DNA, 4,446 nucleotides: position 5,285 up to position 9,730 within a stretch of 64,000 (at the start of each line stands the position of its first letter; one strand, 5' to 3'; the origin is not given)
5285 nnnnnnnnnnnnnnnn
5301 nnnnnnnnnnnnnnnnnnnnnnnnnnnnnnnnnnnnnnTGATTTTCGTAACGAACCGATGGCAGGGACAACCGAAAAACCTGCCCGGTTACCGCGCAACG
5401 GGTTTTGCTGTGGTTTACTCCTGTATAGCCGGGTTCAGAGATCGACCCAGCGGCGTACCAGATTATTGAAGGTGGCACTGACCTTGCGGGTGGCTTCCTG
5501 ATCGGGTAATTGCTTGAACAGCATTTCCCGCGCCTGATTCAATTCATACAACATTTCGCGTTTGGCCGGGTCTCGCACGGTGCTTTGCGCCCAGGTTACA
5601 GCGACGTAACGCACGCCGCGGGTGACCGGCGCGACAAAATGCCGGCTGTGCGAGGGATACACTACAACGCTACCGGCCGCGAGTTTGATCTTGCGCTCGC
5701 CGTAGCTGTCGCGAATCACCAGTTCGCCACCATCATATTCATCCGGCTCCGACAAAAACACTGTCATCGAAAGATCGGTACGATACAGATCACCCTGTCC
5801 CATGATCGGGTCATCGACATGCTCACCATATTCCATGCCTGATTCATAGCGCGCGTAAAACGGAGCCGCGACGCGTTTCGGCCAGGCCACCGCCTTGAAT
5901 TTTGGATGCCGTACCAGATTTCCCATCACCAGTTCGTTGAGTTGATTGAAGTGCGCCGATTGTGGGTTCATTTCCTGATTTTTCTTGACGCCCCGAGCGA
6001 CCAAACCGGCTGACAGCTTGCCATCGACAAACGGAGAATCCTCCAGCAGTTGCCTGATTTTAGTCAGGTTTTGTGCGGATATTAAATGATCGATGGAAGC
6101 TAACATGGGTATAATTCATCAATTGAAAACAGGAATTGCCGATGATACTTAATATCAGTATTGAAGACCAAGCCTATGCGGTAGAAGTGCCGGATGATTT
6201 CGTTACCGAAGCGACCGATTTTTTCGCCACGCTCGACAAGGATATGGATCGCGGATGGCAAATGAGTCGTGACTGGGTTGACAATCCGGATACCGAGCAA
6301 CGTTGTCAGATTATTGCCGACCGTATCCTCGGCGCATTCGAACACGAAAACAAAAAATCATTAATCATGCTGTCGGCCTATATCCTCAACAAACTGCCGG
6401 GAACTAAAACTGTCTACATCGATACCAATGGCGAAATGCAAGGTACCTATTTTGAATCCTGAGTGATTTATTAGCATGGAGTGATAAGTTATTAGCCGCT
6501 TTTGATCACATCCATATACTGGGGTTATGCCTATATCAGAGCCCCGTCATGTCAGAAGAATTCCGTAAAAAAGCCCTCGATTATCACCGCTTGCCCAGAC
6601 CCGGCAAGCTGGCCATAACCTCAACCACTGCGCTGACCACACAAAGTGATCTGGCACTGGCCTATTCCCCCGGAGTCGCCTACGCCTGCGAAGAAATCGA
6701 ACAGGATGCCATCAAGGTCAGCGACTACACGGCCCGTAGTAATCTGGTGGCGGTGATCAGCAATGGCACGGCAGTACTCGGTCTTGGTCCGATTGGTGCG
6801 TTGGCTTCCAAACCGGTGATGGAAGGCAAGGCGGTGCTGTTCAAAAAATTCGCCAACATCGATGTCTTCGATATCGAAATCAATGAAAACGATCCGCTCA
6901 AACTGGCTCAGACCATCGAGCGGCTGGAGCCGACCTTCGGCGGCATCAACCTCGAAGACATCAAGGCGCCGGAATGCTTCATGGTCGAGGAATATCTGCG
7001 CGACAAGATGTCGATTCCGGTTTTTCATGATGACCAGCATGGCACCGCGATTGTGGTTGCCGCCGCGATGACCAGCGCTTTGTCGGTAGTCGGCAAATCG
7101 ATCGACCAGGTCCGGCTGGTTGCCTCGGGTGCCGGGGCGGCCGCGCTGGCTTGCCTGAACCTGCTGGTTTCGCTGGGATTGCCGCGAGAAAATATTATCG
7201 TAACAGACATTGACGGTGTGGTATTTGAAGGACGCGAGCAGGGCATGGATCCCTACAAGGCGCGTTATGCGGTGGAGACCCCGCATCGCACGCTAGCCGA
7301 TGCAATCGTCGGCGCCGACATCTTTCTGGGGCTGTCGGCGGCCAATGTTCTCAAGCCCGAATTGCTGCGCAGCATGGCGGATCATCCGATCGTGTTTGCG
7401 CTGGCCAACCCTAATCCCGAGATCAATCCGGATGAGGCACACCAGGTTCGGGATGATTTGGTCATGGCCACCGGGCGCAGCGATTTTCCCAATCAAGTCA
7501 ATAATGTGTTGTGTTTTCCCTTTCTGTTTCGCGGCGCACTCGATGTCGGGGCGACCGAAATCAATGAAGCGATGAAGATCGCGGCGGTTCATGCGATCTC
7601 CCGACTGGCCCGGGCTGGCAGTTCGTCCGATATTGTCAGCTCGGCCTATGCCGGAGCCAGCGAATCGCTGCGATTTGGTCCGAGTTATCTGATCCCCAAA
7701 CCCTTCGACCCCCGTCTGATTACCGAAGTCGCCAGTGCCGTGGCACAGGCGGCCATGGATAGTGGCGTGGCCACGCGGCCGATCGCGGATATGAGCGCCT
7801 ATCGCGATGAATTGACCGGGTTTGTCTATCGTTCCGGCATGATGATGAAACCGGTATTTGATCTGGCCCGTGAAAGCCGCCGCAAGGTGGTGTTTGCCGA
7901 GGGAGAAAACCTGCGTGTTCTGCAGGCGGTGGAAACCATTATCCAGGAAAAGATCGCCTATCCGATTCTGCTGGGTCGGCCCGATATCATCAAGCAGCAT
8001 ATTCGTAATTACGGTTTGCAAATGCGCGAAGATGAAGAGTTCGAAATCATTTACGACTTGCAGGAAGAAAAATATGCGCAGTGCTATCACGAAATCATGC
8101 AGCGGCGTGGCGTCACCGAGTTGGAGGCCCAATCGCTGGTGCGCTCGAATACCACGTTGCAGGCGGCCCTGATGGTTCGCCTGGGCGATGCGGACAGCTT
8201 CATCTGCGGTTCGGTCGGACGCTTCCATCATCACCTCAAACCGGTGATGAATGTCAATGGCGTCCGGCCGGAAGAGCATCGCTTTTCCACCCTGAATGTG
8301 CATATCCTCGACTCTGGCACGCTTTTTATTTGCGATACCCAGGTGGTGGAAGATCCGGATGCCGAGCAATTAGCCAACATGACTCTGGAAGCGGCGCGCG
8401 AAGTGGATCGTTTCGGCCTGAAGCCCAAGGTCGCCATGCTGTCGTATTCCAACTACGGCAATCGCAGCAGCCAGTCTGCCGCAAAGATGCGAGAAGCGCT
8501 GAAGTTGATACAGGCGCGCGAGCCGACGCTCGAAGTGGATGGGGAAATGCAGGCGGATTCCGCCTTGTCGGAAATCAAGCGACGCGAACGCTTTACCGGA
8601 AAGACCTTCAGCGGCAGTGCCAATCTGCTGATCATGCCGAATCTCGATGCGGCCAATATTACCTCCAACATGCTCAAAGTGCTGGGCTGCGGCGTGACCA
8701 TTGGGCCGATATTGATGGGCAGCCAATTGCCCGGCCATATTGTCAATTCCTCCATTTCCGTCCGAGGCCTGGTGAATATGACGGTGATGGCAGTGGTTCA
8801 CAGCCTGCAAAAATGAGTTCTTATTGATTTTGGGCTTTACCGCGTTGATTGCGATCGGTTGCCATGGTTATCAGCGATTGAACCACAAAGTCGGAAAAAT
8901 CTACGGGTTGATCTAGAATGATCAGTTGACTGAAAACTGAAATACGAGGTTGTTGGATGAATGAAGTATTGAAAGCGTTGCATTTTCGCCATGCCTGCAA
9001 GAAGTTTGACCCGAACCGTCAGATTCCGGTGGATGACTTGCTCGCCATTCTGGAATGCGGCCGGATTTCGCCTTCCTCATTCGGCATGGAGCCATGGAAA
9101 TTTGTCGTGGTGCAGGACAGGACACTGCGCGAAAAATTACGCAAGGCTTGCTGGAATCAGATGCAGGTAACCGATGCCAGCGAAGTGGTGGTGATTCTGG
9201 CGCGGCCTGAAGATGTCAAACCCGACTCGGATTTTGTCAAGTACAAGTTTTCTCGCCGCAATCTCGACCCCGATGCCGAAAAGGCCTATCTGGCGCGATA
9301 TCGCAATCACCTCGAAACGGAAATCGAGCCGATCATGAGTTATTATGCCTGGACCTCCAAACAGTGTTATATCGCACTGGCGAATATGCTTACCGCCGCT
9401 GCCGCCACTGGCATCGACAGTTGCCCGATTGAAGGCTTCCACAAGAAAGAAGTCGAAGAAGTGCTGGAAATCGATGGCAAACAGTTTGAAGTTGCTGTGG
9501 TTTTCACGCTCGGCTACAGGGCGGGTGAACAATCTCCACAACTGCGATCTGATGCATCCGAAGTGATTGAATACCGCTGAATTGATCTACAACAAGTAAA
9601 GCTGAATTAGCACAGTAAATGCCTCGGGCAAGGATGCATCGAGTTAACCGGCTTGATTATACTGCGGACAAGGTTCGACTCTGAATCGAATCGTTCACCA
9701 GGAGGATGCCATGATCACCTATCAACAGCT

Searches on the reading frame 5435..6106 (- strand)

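Call 75: search_protein_families(library=pfam, proteins=[window:5435-6106:-], max_evalue=0.000001)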
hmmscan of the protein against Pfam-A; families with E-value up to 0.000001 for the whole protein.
window:5435-6106:- (223 aa): 2 families
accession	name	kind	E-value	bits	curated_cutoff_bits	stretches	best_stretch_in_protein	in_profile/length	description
PF13640.12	2OG-FeII_Oxy_3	-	1e-14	55.7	27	1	84-173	3-97/98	2OG-Fe(II) oxygenase superfamily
PF18331.6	PKHD_C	-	1.8e-07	31.5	22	1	181-222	2-43/43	PKHD-type hydroxylase C-terminal domain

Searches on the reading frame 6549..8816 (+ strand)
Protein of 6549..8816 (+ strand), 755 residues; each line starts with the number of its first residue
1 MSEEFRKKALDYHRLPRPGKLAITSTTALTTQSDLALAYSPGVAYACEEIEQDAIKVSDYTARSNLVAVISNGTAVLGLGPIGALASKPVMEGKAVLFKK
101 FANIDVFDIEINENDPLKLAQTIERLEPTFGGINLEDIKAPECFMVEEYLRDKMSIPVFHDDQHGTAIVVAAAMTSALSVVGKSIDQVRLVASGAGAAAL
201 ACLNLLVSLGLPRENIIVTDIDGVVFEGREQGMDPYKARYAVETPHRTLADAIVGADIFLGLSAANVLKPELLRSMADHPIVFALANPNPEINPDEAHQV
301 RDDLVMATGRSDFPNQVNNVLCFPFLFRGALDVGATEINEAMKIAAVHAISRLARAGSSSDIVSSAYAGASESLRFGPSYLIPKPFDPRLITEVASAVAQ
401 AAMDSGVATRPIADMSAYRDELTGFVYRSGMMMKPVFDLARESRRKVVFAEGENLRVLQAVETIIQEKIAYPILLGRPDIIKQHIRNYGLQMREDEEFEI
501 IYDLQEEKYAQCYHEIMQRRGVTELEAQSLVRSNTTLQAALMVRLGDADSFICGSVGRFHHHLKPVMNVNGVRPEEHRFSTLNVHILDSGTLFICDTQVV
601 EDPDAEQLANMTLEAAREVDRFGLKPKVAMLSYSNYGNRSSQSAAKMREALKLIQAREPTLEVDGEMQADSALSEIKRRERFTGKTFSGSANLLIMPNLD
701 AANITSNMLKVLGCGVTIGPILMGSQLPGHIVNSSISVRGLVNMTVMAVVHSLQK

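Call 52: search_protein_families(library=pfam, proteins=[window:6549-8816:+], max_evalue=0.00001)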
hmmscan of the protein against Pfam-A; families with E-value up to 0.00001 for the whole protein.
window:6549-8816:+ (755 aa): 3 families
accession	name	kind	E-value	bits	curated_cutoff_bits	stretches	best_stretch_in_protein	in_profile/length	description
PF01515.24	PTA_PTB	-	6.5e-85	285.8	24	1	431-749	1-319/319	Phosphate acetyl/butaryl transferase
PF00390.24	malic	-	3.3e-25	89.4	23.1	1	21-150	4-181/182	Malic enzyme, N-terminal domain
PF03949.21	Malic_M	-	2e-18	67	23.5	1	165-356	3-227/258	Malic enzyme, NAD binding domain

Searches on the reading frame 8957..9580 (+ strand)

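Call 75: search_protein_families(library=pfam, proteins=[window:8957-9580:+], max_evalue=0.000001)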
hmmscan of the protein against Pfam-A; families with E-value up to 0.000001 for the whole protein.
window:8957-9580:+ (207 aa): 1 family
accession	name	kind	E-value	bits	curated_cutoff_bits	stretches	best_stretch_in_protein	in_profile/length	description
PF00881.29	Nitroreductase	-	2.1e-33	116.3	23.5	1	10-187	3-167/167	Nitroreductase family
